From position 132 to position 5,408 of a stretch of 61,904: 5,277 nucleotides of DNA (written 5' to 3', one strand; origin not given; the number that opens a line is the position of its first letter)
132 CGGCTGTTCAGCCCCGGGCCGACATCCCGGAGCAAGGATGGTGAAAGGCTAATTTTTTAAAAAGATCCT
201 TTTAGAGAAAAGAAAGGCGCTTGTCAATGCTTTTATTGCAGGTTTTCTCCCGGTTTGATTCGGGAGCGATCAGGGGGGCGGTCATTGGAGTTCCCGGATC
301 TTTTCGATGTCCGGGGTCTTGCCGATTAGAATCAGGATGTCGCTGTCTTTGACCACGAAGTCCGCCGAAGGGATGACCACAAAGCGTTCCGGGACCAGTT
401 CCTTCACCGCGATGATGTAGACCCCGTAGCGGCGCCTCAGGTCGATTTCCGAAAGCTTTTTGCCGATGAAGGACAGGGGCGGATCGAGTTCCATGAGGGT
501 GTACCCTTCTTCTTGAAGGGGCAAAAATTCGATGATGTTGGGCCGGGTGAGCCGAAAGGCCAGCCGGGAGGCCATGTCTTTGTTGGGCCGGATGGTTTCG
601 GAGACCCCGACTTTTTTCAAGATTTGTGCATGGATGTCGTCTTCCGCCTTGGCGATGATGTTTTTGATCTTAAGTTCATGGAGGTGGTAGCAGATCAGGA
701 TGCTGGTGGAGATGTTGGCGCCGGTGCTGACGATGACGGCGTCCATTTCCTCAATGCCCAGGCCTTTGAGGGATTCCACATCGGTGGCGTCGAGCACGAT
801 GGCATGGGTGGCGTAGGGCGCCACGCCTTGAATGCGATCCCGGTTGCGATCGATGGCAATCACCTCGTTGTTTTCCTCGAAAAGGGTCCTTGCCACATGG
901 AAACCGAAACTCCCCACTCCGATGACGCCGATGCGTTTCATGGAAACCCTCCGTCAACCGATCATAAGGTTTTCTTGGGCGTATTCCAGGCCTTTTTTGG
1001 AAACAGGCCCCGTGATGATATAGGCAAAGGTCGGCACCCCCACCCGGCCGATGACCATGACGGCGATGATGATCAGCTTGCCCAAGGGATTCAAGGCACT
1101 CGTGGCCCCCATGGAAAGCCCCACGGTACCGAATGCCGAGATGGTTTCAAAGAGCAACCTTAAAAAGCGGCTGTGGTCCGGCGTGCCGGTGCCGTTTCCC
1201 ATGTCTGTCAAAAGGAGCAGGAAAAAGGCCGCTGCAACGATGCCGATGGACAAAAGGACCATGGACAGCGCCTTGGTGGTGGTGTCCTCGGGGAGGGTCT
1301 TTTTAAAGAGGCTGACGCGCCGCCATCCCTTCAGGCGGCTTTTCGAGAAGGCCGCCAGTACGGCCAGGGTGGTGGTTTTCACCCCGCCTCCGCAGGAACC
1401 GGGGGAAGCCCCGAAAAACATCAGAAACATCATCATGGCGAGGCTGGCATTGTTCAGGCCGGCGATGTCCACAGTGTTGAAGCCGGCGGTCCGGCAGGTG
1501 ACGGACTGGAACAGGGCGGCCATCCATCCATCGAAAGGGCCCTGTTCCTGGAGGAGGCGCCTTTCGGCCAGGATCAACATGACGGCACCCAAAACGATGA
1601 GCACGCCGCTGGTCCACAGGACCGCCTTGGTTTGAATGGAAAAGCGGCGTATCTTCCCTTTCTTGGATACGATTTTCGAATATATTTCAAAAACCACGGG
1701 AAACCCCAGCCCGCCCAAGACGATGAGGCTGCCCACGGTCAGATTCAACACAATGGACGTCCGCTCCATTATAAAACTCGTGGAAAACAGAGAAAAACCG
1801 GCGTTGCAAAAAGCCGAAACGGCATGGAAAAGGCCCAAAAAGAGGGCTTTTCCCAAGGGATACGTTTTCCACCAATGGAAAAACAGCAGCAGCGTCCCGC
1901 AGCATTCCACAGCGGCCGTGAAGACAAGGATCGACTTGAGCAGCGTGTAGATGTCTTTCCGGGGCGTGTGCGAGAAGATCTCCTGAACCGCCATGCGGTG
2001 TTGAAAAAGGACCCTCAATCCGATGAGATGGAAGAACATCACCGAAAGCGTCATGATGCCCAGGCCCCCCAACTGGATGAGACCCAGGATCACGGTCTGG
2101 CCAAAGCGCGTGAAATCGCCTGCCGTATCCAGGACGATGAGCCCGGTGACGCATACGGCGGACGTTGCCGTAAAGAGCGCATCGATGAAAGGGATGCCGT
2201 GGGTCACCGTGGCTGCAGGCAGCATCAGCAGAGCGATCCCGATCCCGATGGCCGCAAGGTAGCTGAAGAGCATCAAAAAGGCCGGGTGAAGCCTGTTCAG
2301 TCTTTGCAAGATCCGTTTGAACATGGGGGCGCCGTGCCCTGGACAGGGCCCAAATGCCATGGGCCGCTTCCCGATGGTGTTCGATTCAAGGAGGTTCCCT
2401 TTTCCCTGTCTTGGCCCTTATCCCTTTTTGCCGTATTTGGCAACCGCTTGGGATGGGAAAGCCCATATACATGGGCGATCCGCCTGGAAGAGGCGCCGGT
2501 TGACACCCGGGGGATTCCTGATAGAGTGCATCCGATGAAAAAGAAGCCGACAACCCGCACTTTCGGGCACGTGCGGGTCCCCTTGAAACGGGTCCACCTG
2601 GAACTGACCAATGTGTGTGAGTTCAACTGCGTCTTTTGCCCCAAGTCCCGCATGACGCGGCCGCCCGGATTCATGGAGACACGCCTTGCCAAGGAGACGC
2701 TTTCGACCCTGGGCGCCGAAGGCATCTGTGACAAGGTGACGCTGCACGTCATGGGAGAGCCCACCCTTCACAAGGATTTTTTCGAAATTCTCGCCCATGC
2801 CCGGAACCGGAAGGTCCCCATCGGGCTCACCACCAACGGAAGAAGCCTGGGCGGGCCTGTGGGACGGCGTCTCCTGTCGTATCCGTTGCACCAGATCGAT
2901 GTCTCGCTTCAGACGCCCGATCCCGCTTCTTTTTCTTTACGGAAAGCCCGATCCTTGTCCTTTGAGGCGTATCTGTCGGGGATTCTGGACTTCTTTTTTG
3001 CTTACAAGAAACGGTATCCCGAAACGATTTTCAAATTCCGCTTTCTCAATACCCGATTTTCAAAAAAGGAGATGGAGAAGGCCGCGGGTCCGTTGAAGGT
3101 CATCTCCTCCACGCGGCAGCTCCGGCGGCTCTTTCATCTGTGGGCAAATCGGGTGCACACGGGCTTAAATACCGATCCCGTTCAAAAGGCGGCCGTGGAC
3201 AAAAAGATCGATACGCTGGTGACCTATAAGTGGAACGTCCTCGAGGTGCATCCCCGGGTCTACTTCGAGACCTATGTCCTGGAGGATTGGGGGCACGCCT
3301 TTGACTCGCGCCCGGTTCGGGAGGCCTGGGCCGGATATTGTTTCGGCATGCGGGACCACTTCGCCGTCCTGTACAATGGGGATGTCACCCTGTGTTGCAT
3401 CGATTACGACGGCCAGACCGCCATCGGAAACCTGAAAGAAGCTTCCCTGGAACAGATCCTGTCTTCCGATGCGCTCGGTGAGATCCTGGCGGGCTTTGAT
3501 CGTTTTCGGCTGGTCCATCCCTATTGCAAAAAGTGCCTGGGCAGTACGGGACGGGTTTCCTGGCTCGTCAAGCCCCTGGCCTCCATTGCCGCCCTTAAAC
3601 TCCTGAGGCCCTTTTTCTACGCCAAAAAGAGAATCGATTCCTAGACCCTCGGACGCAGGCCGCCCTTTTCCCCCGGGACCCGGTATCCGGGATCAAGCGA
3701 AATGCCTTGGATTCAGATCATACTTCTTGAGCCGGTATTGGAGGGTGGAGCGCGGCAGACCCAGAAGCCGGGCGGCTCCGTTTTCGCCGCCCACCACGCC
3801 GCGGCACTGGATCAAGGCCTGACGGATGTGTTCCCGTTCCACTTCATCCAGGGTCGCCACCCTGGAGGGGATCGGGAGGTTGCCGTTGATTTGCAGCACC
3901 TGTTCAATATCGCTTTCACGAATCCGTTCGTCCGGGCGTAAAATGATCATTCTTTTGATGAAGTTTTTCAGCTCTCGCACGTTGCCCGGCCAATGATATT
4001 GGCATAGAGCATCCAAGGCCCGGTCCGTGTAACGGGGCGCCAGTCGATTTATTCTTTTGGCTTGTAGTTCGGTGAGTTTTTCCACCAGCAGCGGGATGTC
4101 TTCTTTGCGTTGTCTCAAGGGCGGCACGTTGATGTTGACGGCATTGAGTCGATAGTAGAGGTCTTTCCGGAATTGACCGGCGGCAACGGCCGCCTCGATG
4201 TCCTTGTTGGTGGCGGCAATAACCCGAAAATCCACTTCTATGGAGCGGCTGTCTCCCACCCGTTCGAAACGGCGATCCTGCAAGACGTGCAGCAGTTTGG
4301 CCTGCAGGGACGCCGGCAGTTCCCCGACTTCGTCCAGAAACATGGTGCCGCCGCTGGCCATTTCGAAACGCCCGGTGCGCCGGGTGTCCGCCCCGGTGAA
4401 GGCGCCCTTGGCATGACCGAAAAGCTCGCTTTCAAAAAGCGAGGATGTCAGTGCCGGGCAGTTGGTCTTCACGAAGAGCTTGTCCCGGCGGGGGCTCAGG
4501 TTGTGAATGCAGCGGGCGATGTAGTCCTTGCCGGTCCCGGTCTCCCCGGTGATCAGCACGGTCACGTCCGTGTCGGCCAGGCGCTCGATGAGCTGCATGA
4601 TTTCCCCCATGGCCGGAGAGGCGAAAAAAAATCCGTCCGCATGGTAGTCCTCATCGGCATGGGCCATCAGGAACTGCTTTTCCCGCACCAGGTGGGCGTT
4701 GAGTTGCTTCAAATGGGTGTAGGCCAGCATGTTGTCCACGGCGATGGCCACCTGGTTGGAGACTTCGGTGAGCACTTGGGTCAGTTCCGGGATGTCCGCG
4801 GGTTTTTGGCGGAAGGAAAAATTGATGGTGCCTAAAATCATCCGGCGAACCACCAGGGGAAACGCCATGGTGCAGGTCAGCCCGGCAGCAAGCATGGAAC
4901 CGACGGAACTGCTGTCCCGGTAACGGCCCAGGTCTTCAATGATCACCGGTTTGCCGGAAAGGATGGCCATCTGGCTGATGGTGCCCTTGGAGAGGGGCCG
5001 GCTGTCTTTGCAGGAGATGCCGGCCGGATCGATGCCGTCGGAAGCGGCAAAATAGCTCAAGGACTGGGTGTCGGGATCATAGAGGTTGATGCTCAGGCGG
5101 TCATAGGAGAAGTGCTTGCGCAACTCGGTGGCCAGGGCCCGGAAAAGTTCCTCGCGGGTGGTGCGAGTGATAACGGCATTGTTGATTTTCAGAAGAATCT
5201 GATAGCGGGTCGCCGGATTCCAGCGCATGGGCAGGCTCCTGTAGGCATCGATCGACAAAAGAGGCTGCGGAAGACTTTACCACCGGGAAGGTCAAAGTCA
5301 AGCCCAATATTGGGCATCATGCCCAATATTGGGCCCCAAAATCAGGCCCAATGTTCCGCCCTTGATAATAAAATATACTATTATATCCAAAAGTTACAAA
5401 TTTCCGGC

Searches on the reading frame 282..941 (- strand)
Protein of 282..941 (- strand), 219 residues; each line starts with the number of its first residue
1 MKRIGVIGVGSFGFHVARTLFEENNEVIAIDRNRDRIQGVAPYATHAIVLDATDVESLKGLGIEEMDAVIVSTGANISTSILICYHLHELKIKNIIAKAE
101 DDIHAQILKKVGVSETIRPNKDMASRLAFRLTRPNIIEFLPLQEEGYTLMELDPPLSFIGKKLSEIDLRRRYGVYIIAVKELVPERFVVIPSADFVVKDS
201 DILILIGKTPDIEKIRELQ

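Call 63: search_protein_families(library=pfam, max_evalue=0.00001, proteins=[window:282-941:-])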
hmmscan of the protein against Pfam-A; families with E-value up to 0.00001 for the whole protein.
window:282-941:- (219 aa): 2 families
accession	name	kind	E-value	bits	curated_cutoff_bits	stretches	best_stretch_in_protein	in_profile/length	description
PF02254.24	TrkA_N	-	3.7e-27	95.4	23.8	1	6-119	3-116/116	TrkA-N domain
PF02080.26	TrkA_C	-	6.8e-13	48.8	27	1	152-218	6-69/71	TrkA-C domain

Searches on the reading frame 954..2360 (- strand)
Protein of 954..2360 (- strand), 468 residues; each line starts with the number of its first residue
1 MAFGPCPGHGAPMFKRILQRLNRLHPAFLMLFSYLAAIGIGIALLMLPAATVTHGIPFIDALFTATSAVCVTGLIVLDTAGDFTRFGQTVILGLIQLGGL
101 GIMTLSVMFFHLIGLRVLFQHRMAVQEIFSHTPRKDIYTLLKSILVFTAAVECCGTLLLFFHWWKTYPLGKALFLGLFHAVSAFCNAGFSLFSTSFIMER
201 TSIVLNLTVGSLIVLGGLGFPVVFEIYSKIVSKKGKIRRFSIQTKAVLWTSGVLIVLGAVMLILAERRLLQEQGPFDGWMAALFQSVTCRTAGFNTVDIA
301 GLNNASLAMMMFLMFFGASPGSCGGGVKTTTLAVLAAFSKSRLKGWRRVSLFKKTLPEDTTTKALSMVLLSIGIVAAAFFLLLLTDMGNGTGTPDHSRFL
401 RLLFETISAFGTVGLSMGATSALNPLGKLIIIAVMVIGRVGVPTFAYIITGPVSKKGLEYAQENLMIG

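Call 63: search_protein_families(library=pfam, max_evalue=0.00001, proteins=[window:954-2360:-])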
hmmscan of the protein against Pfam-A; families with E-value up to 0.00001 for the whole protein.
window:954-2360:- (468 aa): 1 family
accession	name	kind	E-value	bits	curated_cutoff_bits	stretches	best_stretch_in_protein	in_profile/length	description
PF02386.22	TrkH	-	7.7e-57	193.3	27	1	55-444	60-485/502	Cation transport protein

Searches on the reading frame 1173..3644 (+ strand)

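Call 63: search_protein_families(library=pfam, max_evalue=0.00001, proteins=[window:1173-3644:+])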
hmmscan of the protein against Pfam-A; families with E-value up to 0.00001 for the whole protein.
window:1173-3644:+ (823 aa): 2 families
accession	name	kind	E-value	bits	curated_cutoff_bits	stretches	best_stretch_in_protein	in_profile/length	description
PF04055.27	Radical_SAM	-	2.2e-15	57.7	29.5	1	477-604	2-133/166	Radical SAM superfamily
PF13186.11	SPASM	-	1.5e-12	48.1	21.5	1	723-788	1-66/67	Iron-sulfur cluster-binding domain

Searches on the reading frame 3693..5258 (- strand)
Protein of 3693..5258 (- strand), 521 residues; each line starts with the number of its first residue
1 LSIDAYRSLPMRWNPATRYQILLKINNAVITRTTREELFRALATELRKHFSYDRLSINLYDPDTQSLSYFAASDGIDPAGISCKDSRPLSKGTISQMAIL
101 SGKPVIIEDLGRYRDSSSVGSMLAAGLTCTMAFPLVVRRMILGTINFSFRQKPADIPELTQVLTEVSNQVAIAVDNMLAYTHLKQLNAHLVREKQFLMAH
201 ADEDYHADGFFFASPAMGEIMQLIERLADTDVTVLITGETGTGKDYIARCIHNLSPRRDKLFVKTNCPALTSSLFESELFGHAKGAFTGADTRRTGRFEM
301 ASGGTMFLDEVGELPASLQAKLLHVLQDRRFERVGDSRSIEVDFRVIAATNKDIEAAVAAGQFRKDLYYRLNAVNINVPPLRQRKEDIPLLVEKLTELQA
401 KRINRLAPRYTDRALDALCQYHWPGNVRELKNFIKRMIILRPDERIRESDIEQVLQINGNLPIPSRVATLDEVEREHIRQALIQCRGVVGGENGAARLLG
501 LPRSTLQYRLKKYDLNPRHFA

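Call 63: search_protein_families(library=pfam, max_evalue=0.00001, proteins=[window:3693-5258:-])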
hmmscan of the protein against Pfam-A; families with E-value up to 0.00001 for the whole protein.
window:3693-5258:- (521 aa): 7 families
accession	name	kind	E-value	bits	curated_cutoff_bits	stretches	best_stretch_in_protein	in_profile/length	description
PF00158.32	Sigma54_activat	-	1e-69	234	20.2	1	213-376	4-167/168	Sigma-54 interaction domain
PF25601.1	AAA_lid_14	-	2.5e-22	78.9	27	1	382-456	1-75/87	AAA+ ATPase lid domain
PF14532.12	Sigma54_activ_2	-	9.4e-22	78.2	25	1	213-381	3-138/138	Sigma-54 interaction domain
PF13185.12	GAF_2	-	2.3e-13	50.9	28.6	1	33-175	2-136/136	GAF domain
PF01590.32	GAF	-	3.6e-10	40.9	22.4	1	35-174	2-133/133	GAF domain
PF02954.25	HTH_8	-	4e-10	39.7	22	1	469-513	1-42/42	Bacterial regulatory protein, Fis family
PF07728.20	AAA_5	-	9.5e-09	35.8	22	1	234-352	2-123/139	AAA domain (dynein-related subfamily)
